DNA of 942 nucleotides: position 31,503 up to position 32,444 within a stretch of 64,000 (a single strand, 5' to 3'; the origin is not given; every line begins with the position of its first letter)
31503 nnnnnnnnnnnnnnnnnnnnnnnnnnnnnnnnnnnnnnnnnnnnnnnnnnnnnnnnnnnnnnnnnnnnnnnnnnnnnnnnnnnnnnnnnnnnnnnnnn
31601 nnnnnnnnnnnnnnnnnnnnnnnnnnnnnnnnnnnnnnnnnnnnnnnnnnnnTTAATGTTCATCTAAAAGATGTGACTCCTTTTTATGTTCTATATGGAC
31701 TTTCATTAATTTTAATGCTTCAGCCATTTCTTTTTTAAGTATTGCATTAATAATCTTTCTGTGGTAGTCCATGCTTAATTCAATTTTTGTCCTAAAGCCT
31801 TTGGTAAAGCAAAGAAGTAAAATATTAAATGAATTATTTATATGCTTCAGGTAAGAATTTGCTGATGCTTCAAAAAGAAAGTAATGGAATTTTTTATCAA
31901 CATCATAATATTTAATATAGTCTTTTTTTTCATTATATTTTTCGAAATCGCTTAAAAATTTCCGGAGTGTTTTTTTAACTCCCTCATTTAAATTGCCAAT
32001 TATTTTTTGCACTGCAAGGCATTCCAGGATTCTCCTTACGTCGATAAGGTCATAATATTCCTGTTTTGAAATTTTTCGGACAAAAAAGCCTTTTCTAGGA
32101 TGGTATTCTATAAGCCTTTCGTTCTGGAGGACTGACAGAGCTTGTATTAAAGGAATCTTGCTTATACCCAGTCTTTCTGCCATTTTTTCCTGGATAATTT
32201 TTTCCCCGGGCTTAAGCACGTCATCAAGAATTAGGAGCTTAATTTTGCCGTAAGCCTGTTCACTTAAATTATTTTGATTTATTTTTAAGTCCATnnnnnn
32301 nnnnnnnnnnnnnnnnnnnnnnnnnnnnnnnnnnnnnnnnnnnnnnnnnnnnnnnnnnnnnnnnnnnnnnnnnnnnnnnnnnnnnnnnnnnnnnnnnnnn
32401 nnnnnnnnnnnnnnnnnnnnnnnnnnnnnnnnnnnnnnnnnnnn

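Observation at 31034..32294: Tandem GntR/FadR paralogues with long identical DNA blocks but divergent effector domains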

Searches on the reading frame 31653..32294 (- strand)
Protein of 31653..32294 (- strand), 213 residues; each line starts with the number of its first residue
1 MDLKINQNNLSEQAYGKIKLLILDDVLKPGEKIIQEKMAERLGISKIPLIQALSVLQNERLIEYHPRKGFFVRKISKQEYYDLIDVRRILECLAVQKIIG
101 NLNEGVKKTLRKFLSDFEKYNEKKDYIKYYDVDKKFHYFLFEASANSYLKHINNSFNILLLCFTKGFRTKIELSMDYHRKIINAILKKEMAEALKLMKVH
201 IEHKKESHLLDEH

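Call 6: search_protein_families(library=pfam, proteins=[window:31653-32294:-])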
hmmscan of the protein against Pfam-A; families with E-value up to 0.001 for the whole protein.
window:31653-32294:- (213 aa): 3 families
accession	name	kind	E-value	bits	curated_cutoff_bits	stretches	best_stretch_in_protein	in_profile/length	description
PF07729.17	FCD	-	1.2e-17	64.9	24.3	1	82-202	1-124/125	FCD domain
PF00392.27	GntR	-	8.1e-12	45.1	27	1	10-72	1-64/64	Bacterial regulatory proteins, gntR family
PF02002.24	TFIIE_alpha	-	0.00023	21.4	22.9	1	13-94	9-86/105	TFIIE alpha subunit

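Call 7: search_protein_families(library=ncbifam, proteins=[window:31653-32294:-])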
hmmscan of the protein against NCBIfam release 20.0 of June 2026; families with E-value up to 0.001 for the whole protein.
window:31653-32294:- (213 aa): 10 families
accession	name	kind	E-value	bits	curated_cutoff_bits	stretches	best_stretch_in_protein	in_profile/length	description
TIGR03338.1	phnR_burk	equivalog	4.1e-25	88.7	271.5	1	14-206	16-211/212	phosphonate utilization associated transcriptional regulator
NF008504.0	PRK11414.1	equivalog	1.4e-13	51.1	225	1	19-150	21-152/221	GntR family transcriptional regulator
NF008576.0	PRK11534.1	equivalog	1.7e-13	50.7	218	1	8-201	6-210/225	DNA-binding transcriptional regulator CsiR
NF007442.0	PRK09990.1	equivalog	6e-11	42.3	301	1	6-203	7-230/256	transcriptional regulator GlcC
NF007741.0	PRK10421.1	equivalog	2.4e-10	40.2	311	1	80-206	98-231/262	transcriptional regulator LldR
NF052282.1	PLP_TF_PdxR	equivalog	2.3e-08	33.5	320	1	10-81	2-74/448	MocR-like pyridoxine biosynthesis transcription factor PdxR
NF007001.0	PRK09464.1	equivalog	1.5e-07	31.4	330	1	3-206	4-230/254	pyruvate dehydrogenase complex transcriptional repressor PdhR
NF003011.0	PRK03837.1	subfamily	3.6e-06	26.7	260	1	81-206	105-231/241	transcriptional regulator NanR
TIGR02018.2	his_ut_repres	equivalog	0.00047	19.6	220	1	18-89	8-78/226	histidine utilization transcriptional repressor HutC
NF007588.0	PRK10225.1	equivalog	0.00056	19.3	442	0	16-86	16-87/257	Uxu operon transcriptional regulator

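Call 9: find_encoding_contigs(protein=window:31653-32294:-, flank=6000, max_places=8)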
Protein window:31653-32294:- (213 aa): no gene with exactly this product is on record in the collection.

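Call 10: find_homologous_proteins(query=window:31653-32294:-, max_evalue=1e-10)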
Query window:31653-32294:- (213 aa): 111 proteins with E <= 1e-10 among 279 candidates.
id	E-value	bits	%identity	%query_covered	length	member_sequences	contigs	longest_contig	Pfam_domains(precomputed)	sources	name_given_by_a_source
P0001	3.1e-131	453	100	100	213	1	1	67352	PF07729.18,PF00392.28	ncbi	-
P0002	5.8e-101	354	93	84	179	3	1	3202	PF07729.18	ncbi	ncbi:MAG: GntR family transcriptional regulator, partial [Candidatus Humimicrobiaceae bacterium]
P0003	5.1e-84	299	68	100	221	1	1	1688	PF07729.18,PF00392.28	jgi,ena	-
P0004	6.7e-82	292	68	100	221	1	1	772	PF07729.18,PF00392.28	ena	-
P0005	1.5e-80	288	66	99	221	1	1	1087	PF07729.18,PF00392.28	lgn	-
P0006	9.6e-79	282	66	99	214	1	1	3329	PF07729.18,PF00392.28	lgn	-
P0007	5.4e-77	276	66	100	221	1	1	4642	PF07729.18,PF00392.28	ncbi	-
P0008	1.7e-76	274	64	99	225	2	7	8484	PF07729.18,PF00392.28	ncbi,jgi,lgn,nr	ncbi:MAG: GntR family transcriptional regulator [Actinobacteria bacterium]|nr:GntR family transcript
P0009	5.1e-76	273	68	93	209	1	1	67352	PF07729.18,PF00392.28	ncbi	-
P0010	1.0e-75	272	64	97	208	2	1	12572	PF07729.18,PF00392.28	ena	-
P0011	2.2e-75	271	62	100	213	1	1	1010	PF07729.18,PF00392.28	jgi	-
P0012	2.8e-75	270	67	93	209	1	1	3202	PF07729.18,PF00392.28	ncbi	ncbi:MAG: GntR family transcriptional regulator [Candidatus Humimicrobiaceae bacterium]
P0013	2.9e-75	270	61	100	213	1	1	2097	PF07729.18,PF00392.28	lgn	-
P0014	3.7e-75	270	61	100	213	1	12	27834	PF07729.18,PF00392.28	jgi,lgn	jgi:DNA-binding GntR family transcriptional regulator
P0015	5.4e-75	269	67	93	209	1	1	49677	PF07729.18,PF00392.28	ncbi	ncbi:MAG: GntR family transcriptional regulator [Actinomycetota bacterium]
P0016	1.7e-74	268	60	100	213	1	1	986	PF07729.18,PF00392.28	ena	-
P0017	3.0e-74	267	60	100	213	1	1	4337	PF07729.18,PF00392.28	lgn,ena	-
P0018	4.5e-74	266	60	100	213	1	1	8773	PF07729.18,PF00392.28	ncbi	ncbi:MAG: GntR family transcriptional regulator [Candidatus Humimicrobiaceae bacterium]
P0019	9.2e-74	265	60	100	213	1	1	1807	PF07729.18,PF00392.28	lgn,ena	-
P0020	1.3e-73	265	60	99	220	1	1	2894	PF07729.18,PF00392.28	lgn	-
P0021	1.0e-72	262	60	100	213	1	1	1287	PF07729.18,PF00392.28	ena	-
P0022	1.1e-72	262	60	100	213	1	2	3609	PF07729.18,PF00392.28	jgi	jgi:DNA-binding GntR family transcriptional regulator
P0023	2.6e-72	261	61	97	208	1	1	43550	PF07729.18,PF00392.28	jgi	jgi:DNA-binding GntR family transcriptional regulator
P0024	3.1e-72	260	61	98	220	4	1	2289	PF07729.18,PF00392.28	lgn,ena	-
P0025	6.4e-72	259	61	96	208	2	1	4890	PF07729.18,PF00392.28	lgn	-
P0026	2.6e-71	257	59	100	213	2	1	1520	PF07729.18,PF00392.28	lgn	-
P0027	3.9e-71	257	65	94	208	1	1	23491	PF07729.18,PF00392.28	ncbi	ncbi:MAG: GntR family transcriptional regulator [Candidatus Humimicrobiaceae bacterium]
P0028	5.2e-71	256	59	100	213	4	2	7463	PF07729.18,PF00392.28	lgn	-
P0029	1.3e-70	255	60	96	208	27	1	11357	PF07729.18,PF00392.28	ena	-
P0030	4.1e-70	253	61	97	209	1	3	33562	PF07729.18,PF00392.28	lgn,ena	-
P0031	1.9e-69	251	58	100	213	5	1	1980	PF07729.18,PF00392.28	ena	-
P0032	3.1e-69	251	63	95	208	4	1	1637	PF07729.18,PF00392.28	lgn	-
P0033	5.7e-69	250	62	95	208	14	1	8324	PF07729.18,PF00392.28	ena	-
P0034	5.8e-69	250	63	95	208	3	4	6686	PF07729.18,PF00392.28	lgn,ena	-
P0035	6.1e-69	250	62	95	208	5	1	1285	PF07729.18,PF00392.28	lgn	-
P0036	6.6e-69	250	61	95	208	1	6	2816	PF07729.18,PF00392.28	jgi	jgi:DNA-binding GntR family transcriptional regulator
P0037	1.5e-68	248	62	95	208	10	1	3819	PF07729.18,PF00392.28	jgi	jgi:DNA-binding GntR family transcriptional regulator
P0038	1.8e-68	248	61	95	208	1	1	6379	PF07729.18,PF00392.28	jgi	jgi:DNA-binding GntR family transcriptional regulator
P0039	2.4e-68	248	58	96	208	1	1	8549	PF07729.18,PF00392.28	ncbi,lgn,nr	ncbi:MAG: GntR family transcriptional regulator [Actinobacteria bacterium]|nr:GntR family transcript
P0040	2.6e-68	248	60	96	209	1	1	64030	PF07729.18,PF00392.28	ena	-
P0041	2.7e-68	248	59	96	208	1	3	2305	PF07729.18,PF00392.28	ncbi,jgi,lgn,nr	ncbi:MAG: GntR family transcriptional regulator [Actinobacteria bacterium]|nr:GntR family transcript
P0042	4.7e-68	247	60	96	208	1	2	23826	PF07729.18,PF00392.28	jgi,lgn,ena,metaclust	metaclust:\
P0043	5.8e-68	246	61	95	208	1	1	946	PF07729.18,PF00392.28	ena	-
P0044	4.2e-67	244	61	95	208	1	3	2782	PF07729.18,PF00392.28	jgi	jgi:DNA-binding GntR family transcriptional regulator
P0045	1.5e-66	242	62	95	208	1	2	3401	PF07729.18,PF00392.28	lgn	-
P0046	1.9e-66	242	58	97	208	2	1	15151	PF07729.18,PF00392.28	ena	-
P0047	2.4e-66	241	59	95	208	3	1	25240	PF07729.18,PF00392.28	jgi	jgi:DNA-binding GntR family transcriptional regulator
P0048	2.9e-66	241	59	96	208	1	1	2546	PF07729.18,PF00392.28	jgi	-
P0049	6.6e-66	240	57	97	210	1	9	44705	PF07729.18,PF00392.28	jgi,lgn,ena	jgi:DNA-binding GntR family transcriptional regulator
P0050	1.1e-64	236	58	97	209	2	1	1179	PF07729.18,PF00392.28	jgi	-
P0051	1.4e-64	235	58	97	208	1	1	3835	PF07729.18,PF00392.28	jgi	jgi:DNA-binding GntR family transcriptional regulator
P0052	5.0e-64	234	57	96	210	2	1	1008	PF07729.18,PF00392.28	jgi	jgi:DNA-binding GntR family transcriptional regulator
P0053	1.2e-62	229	55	95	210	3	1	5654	PF07729.18,PF00392.28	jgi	-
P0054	3.9e-62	227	58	94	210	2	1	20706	PF07729.18,PF00392.28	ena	-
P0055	6.0e-62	227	57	95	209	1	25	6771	PF07729.18,PF00392.28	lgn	-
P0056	7.0e-62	227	55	97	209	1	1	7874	PF07729.18,PF00392.28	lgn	-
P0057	3.1e-61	224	56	97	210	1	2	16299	PF07729.18,PF00392.28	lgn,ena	-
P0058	3.2e-61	224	56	97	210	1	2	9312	PF07729.18,PF00392.28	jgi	jgi:DNA-binding GntR family transcriptional regulator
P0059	4.6e-61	224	62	79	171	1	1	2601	PF07729.18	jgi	jgi:DNA-binding GntR family transcriptional regulator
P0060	7.8e-61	223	56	95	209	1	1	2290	PF07729.18,PF00392.28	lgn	-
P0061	5.5e-60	220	56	97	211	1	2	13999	PF07729.18,PF00392.28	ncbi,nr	ncbi:MAG: GntR family transcriptional regulator [Actinobacteria bacterium]|nr:GntR family transcript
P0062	1.1e-58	216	54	96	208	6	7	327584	PF07729.18,PF00392.28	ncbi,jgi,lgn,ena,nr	ncbi:MAG TPA: GntR family transcriptional regulator [Actinobacteria bacterium]|jgi:DNA-binding GntR 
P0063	3.2e-58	215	54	96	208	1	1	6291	PF07729.18,PF00392.28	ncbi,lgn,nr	ncbi:MAG TPA: hypothetical protein DCY00_04150 [Actinobacteria bacterium]|nr:hypothetical protein [A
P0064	3.4e-58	215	54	96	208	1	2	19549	PF07729.18,PF00392.28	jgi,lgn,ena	-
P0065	4.1e-58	214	54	96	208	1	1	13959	PF07729.18,PF00392.28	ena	-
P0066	6.8e-58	214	54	96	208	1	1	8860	PF07729.18,PF00392.28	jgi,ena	-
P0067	1.2e-57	213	53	95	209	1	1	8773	PF07729.18,PF00392.28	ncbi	ncbi:MAG: GntR family transcriptional regulator [Candidatus Humimicrobiaceae bacterium]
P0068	3.1e-57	211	53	94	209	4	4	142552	PF07729.18,PF00392.28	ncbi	ncbi:MAG: GntR family transcriptional regulator [Candidatus Humimicrobiaceae bacterium]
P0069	3.6e-57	211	52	100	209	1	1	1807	PF07729.18,PF00392.28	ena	-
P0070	9.9e-57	210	53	94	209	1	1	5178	PF07729.18,PF00392.28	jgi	jgi:DNA-binding GntR family transcriptional regulator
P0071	2.7e-56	208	53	94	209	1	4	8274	PF07729.18,PF00392.28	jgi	jgi:DNA-binding GntR family transcriptional regulator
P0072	6.5e-56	207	53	94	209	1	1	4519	PF07729.18,PF00392.28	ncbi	ncbi:MAG: GntR family transcriptional regulator [Candidatus Humimicrobiaceae bacterium]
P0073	7.3e-56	207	54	93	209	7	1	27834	PF07729.18,PF00392.28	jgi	-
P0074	1.6e-55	206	53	93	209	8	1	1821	PF07729.18,PF00392.28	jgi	-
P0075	2.4e-55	205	52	98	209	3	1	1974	PF07729.18,PF00392.28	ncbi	-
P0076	8.5e-55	203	53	93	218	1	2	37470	PF07729.18,PF00392.28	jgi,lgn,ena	jgi:DNA-binding GntR family transcriptional regulator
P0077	2.1e-54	202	50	98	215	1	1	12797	PF07729.18,PF00392.28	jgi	jgi:DNA-binding GntR family transcriptional regulator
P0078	3.4e-54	201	53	96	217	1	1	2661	PF07729.18,PF00392.28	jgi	jgi:DNA-binding GntR family transcriptional regulator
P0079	1.7e-53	199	50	96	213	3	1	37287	PF07729.18,PF00392.28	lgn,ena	-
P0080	4.6e-53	198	53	93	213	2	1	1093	PF07729.18,PF00392.28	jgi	-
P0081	8.5e-53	197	52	93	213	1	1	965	PF07729.18,PF00392.28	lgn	-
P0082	2.3e-51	192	51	97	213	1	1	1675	PF07729.18,PF00392.28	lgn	-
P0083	3.8e-51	192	51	97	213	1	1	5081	PF07729.18,PF00392.28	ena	-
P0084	4.3e-51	191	51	96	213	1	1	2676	PF07729.18,PF00392.28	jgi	-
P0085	5.0e-51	191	49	93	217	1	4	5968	PF07729.18,PF00392.28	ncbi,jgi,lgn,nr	ncbi:MAG: GntR family transcriptional regulator [Actinobacteria bacterium]|nr:GntR family transcript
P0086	7.1e-51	191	51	97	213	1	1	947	PF07729.18,PF00392.28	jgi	jgi:DNA-binding GntR family transcriptional regulator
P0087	9.2e-51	190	51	97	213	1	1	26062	PF07729.18,PF00392.28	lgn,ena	-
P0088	1.1e-50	190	51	97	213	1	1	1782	PF07729.18,PF00392.28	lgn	-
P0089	5.4e-50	188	47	97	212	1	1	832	PF07729.18,PF00392.28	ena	-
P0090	1.1e-49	187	50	90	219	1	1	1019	PF07729.18,PF00392.28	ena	-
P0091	1.3e-49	187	49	94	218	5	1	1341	PF07729.18,PF00392.28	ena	-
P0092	4.1e-49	185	50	96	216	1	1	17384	PF07729.18,PF00392.28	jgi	-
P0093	1.3e-48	183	50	96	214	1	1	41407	PF07729.18,PF00392.28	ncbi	-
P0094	1.6e-48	183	48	96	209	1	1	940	PF07729.18,PF00392.28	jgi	jgi:DNA-binding GntR family transcriptional regulator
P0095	6.2e-48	181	50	96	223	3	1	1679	PF07729.18,PF00392.28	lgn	-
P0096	6.2e-48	181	48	95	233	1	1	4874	PF07729.18,PF00392.28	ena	-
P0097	4.3e-47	178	48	97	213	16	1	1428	PF07729.18,PF00392.28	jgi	jgi:DNA-binding GntR family transcriptional regulator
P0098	9.0e-47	177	48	93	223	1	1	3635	PF07729.18,PF00392.28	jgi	-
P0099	4.1e-46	175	50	84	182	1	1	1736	PF07729.18,PF00392.28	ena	-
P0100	6.1e-46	175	47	98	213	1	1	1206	PF07729.18,PF00392.28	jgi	-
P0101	8.2e-46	174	49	93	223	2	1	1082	PF07729.18,PF00392.28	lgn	-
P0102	5.9e-45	171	48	93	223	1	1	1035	PF07729.18,PF00392.28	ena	-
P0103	7.5e-45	171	50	81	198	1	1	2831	PF07729.18,PF00392.28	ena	-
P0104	8.1e-45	171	48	93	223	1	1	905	PF07729.18,PF00392.28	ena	-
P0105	8.6e-45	171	49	89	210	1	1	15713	PF07729.18,PF00392.28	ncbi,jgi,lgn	jgi:DNA-binding GntR family transcriptional regulator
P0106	1.9e-44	170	47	93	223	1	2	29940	PF07729.18,PF00392.28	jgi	-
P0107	4.1e-44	169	55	76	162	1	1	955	PF07729.18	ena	-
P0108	5.1e-39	152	69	55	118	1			PF00392.28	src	-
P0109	5.4e-35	139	43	89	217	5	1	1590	PF07729.18,PF00392.28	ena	-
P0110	1.6e-34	137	41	95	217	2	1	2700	PF07729.18,PF00392.28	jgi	-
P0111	3.5e-11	61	32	69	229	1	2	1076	PF07729.18,PF00392.28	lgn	-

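Call 11: find_encoding_contigs(protein=P0012, flank=6000, max_places=4)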
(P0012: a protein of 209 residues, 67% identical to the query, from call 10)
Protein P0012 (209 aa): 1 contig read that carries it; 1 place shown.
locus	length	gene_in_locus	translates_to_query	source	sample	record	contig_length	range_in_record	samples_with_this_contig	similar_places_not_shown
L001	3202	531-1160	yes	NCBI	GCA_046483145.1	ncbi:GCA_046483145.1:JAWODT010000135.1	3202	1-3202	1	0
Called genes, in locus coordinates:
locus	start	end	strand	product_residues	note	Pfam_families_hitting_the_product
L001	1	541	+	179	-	PF07729:FCD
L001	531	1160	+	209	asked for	PF00392:GntR, PF07729:FCD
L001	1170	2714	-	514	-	PF00370:FGGY_N, PF02782:FGGY_C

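Call 12: find_encoding_contigs(protein=P0018, flank=6000, max_places=4)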
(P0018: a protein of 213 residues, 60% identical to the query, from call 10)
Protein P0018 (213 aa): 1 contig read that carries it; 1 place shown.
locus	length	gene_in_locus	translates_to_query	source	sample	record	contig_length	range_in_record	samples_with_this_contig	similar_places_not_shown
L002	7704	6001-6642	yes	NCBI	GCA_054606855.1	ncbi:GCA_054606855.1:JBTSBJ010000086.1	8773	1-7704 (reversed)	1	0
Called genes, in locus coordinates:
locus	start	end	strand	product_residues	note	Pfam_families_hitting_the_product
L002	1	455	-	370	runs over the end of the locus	PF00005:ABC_tran, PF17912:OB_MalK (weak)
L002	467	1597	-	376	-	PF00005:ABC_tran, PF13304:AAA_21 (faint)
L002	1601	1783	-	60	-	-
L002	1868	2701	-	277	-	PF00528:BPD_transp_1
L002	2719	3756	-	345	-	PF00528:BPD_transp_1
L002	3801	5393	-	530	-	-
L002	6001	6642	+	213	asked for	PF00392:GntR, PF07729:FCD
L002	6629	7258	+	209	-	PF00392:GntR, PF07729:FCD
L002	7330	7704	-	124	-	PF02782:FGGY_C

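Call 13: find_encoding_contigs(protein=P0014, flank=6000, max_places=6)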
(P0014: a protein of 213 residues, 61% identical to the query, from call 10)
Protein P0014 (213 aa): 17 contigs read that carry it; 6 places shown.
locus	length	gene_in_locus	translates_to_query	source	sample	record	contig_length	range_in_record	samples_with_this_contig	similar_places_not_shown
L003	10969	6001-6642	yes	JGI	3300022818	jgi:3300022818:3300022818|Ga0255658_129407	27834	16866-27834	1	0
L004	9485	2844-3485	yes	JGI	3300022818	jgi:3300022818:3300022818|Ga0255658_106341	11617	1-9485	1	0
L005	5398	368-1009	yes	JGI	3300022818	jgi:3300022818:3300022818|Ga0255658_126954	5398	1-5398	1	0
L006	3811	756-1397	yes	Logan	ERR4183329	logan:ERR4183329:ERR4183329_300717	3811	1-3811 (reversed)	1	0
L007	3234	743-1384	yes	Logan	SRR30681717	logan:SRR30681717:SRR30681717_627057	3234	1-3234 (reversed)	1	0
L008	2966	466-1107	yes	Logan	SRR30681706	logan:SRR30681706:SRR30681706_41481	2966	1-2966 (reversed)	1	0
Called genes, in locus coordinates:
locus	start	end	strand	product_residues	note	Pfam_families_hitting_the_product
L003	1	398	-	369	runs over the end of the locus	PF00005:ABC_tran, PF13304:AAA_21 (faint), PF17912:OB_MalK (weak), PF08402:TOBE_2 (faint)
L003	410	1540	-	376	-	PF00005:ABC_tran, PF13304:AAA_21 (faint)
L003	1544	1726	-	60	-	-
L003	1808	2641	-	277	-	PF00528:BPD_transp_1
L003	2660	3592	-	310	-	PF00528:BPD_transp_1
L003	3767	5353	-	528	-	-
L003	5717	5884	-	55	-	-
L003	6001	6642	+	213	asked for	PF00392:GntR, PF07729:FCD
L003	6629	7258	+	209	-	PF00392:GntR, PF07729:FCD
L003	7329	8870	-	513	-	PF00370:FGGY_N, PF02782:FGGY_C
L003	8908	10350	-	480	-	PF00171:Aldedh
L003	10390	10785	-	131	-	PF06560:GPI (weak), PF16867:DMSP_lyase (weak), PF01050:MannoseP_isomer (weak), PF00190:Cupin_1 (weak), PF02311:AraC_binding (weak), PF07883:Cupin_2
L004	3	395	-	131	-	?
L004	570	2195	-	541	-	-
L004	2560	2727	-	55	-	-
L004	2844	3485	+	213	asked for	PF00392:GntR, PF07729:FCD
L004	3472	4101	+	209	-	PF00392:GntR, PF07729:FCD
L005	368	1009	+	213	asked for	PF00392:GntR, PF07729:FCD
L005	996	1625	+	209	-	PF00392:GntR, PF07729:FCD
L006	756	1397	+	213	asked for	PF00392:GntR, PF07729:FCD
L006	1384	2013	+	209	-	PF00392:GntR, PF07729:FCD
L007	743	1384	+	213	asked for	PF00392:GntR, PF07729:FCD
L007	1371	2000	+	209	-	PF00392:GntR, PF07729:FCD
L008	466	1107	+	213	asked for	PF00392:GntR, PF07729:FCD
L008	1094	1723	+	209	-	PF00392:GntR, PF07729:FCD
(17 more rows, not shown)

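Call 17: find_encoding_contigs(protein=P0015, flank=8000, max_places=3)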
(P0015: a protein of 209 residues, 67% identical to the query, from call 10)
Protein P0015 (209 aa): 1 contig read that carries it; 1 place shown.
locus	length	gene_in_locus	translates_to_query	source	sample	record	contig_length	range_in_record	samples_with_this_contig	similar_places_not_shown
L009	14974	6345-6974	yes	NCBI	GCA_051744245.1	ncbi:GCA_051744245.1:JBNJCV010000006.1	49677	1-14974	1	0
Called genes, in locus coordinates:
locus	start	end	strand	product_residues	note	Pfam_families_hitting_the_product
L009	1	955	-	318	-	PF00389:2-Hacid_dh, PF02826:2-Hacid_dh_C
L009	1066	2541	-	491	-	PF00171:Aldedh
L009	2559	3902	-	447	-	PF02952:Fucose_iso_C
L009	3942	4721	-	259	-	PF00106:adh_short, PF08659:KR, PF13561:adh_short_C2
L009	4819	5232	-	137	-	PF17912:OB_MalK (weak), PF08402:TOBE_2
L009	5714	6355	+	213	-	PF00392:GntR, PF07729:FCD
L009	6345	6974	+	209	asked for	PF00392:GntR, PF07729:FCD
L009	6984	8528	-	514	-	PF00370:FGGY_N, PF02782:FGGY_C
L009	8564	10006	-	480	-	PF00171:Aldedh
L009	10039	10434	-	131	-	PF16867:DMSP_lyase (weak), PF01050:MannoseP_isomer (weak), PF02311:AraC_binding, PF07883:Cupin_2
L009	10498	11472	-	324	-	PF00389:2-Hacid_dh, PF03446:NAD_binding_2 (faint), PF02826:2-Hacid_dh_C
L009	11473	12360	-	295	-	PF00701:DHDPS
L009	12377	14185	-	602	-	PF01336:tRNA_anti-codon, PF00152:tRNA-synt_2, PF02938:GAD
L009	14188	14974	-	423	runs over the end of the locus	PF01409:tRNA-synt_2d (faint), PF13393:tRNA-synt_His, PF00587:tRNA-synt_2b, PF13393:tRNA-synt_His, PF03129:HGTP_anticodon (weak)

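Call 18: find_encoding_contigs(protein=P0001, flank=3000, max_places=3)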
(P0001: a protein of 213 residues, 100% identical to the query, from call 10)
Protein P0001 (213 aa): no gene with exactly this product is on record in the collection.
